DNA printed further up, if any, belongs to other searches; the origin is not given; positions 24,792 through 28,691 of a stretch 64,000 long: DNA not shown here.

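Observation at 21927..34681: Tandem collinear giant paralogs with extreme Trp/Tyr content and dense N-glycosylation sequons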

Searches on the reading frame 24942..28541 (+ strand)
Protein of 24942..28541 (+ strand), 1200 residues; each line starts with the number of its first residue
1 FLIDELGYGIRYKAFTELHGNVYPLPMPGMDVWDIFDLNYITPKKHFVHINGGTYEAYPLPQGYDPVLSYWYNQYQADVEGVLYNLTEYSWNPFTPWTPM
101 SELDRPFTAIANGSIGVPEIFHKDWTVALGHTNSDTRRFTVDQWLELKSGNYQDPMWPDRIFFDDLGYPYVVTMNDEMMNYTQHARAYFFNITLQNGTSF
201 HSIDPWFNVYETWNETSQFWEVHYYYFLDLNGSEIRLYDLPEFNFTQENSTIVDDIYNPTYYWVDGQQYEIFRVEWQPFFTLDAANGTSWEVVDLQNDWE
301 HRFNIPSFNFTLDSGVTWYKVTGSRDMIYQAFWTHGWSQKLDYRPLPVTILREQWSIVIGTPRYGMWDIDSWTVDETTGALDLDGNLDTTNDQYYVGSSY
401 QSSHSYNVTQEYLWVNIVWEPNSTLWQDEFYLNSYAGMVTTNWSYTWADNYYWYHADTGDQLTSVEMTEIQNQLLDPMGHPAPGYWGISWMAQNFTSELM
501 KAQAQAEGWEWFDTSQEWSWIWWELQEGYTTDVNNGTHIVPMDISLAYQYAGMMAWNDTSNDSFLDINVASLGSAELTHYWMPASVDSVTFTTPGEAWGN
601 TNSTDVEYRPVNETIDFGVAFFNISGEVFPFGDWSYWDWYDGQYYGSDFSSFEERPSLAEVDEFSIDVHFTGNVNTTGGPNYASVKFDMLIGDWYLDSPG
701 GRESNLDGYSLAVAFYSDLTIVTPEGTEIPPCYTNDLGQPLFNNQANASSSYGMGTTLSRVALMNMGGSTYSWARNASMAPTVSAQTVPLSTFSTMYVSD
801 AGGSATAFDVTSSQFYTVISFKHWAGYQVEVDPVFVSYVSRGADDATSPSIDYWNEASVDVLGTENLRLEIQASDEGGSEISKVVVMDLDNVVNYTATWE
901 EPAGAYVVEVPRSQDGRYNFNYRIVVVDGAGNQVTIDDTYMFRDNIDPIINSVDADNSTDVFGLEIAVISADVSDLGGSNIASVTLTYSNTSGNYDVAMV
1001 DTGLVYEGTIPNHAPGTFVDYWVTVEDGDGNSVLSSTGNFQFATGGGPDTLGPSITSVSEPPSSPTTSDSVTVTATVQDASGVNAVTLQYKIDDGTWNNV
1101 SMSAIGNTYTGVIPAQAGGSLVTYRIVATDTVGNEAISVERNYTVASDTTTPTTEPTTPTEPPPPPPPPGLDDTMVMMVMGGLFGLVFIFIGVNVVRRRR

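Call 48: predict_structure(alignment_id=A3)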
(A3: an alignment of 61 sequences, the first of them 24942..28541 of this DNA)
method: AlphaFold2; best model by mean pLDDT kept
length: 1200 residues; sequences in the alignment: 61
mean_pLDDT: 74.1   pTM: 0.44
mean pLDDT of the five models: 74.1, 73.1, 72.8, 70.5, 70.3
residues with pLDDT >= 90: 209; 70-90: 601; 50-70: 235; < 50: 155
segments of 3 or more residues with pLDDT < 50: 1-45, 91-104, 326-366, 508-510, 642-647, 841-845, 1148-1178
pLDDT, mean of each block of 10 residues (from residue 1): 36 32 37 36 49 66 62 75 68 42 51 58 85 75 88 64 88 91 81 79 81 75 83 80 61 58 65 71 86 73 80 77 48 28 29 29 50 85 86 80 65 86 66 86 69 86 87 82 77 69 56 65 85 57 82 88 77 77 88 86 80 90 89 66 51 78 93 75 88 81 78 90 69 83 83 76 84 86 89 77 67 84 91 70 63 91 85 80 88 89 88 80 84 88 78 89 87 83 91 87 89 83 88 87 66 82 84 88 90 92 90 91 93 85 71 31 32 42 60 59
secondary structure, 60 per line:
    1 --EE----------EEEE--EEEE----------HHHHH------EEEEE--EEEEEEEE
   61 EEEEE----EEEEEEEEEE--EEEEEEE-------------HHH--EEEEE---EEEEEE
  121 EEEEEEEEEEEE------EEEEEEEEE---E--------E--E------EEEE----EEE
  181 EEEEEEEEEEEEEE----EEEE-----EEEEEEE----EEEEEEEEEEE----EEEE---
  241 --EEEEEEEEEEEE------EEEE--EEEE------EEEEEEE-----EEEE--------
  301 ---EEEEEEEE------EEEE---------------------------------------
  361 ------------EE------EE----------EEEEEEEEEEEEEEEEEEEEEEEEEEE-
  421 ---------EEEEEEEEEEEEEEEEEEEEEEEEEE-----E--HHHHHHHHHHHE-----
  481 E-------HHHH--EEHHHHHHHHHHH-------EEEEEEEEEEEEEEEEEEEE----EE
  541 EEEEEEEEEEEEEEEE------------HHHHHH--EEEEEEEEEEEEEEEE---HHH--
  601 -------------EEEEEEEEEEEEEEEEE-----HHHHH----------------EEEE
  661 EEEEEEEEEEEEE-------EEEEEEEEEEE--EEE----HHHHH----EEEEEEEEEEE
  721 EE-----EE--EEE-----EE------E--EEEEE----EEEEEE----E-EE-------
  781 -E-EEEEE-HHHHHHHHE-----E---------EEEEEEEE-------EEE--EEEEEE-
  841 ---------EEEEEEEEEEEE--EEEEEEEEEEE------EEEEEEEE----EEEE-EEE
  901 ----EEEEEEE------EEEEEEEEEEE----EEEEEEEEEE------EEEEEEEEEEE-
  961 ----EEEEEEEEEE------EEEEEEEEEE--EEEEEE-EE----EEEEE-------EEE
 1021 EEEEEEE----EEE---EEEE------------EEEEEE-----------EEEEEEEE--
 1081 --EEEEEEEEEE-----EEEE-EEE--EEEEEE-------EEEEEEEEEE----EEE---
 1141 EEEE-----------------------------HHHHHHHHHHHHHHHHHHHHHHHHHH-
elements in order (helices of 4 or more, strands of 3 or more residues): E15-18 E21-24 H35-39 E46-50 E53-65 E70-79 E82-88 E107-111 E115-132 E139-147 E170-173 E178-194 E199-202 E208-214 E219-229 E234-237 E243-254 E261-264 E267-270 E277-283 E289-292 E304-311 E318-321 E393-419 E430-455 H464-474 H489-492 H497-507 E515-534 E539-556 H569-574 E577-592 E614-630 H636-640 E657-673 E681-691 E694-696 H701-705 E710-722 E732-734 E751-755 E760-765 E784-788 H790-797 E814-821 E829-831 E834-839 E850-861 E864-874 E881-888 E893-896 E898-900 E905-911 E918-928 E933-942 E949-959 E965-974 E981-990 E993-998 E1006-1010 E1018-1027 E1032-1034 E1038-1041 E1054-1059 E1071-1078 E1083-1092 E1098-1101 E1103-1105 E1108-1113 E1121-1130 E1135-1137 E1141-1144 H1174-1199

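Call 52: fold_search(model_id=the predicted structure, library=pdb)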
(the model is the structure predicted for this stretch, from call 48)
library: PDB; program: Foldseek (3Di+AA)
matches with E <= 10: 1762; with E <= 0.001: 322
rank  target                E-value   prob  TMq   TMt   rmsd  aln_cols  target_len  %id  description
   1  2yn3_A                5.0e-11  1.00  0.11  0.34  19.9       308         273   18  Structural insight into the giant calcium-binding adhesin SiiE: implications for the adhesion of Salmonella enterica t (released 2013-04-03)
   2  2yn5_B                1.3e-10  1.00  0.11  0.34  22.5       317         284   17  Structural insight into the giant calcium-binding adhesin SiiE: implications for the adhesion of Salmonella enterica t (released 2013-04-03)
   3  2yn3_C                1.9e-10  1.00  0.11  0.32  22.7       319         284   18  Structural insight into the giant calcium-binding adhesin SiiE: implications for the adhesion of Salmonella enterica t (released 2013-04-03)
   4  2yn5_A                2.8e-10  1.00  0.11  0.33  21.8       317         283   17  Structural insight into the giant calcium-binding adhesin SiiE: implications for the adhesion of Salmonella enterica t (released 2013-04-03)
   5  9ozi_A                2.1e-09  1.00  0.13  0.09  45.6      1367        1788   10  Cryo-EM structure of chicken ROS1 in apo-state. This is the complete map and model. (released 2026-02-25)
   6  4yfd_A                5.3e-09  1.00  0.08  0.17  30.3       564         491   12  Crystal structure PTP delta Ig1-Fn2 in complex with IL-1RAcP (released 2015-05-06)
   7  8v2b_B                1.0e-08  1.00  0.08  0.14  28.4       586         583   11  Cryo-EM structure of mouse type II OSM receptor complex: model for full extracellular assembly (released 2024-11-20)
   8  8bxr                  1.5e-08  1.00  0.10  0.29  20.9       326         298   12  Titin FnIII-domain I109-I111 (I/A4-A/A6) from the MIR region (released 2023-02-15)
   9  9oz1_A                1.6e-08  1.00  0.13  0.19  29.2       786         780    8  Cryo-EM structure of chicken ROS1 in apo-state. Cryo-EM refinement is focused on the "leg" region of chicken ROS1. (released 2026-02-25)
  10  2v5y                  2.3e-08  1.00  0.11  0.20  27.0       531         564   10  Crystal structure of the receptor protein tyrosine phosphatase mu ectodomain (released 2007-09-11)
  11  3l5h_A                2.7e-08  1.00  0.08  0.14  25.7       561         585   12  Crystal structure of the full ectodomain of human gp130: New insights into the molecular assembly of receptor complexe (released 2010-05-19)
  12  5e53_D                3.3e-08  1.00  0.11  0.31  18.2       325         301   12  Crystal structure of chicken CNTN1 FN1-FN3 domains (released 2016-08-31)
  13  5e4s                  3.3e-08  1.00  0.10  0.30  17.6       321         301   12  Crystal structure of mouse CNTN4 FN1-FN3 domains (released 2016-08-31)
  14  6iaa_A                3.4e-08  1.00  0.08  0.11  42.0       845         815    9  hRobo2 ectodomain (released 2019-03-13)
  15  5e53_A                4.7e-08  1.00  0.10  0.29  18.1       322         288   12  Crystal structure of chicken CNTN1 FN1-FN3 domains (released 2016-08-31)
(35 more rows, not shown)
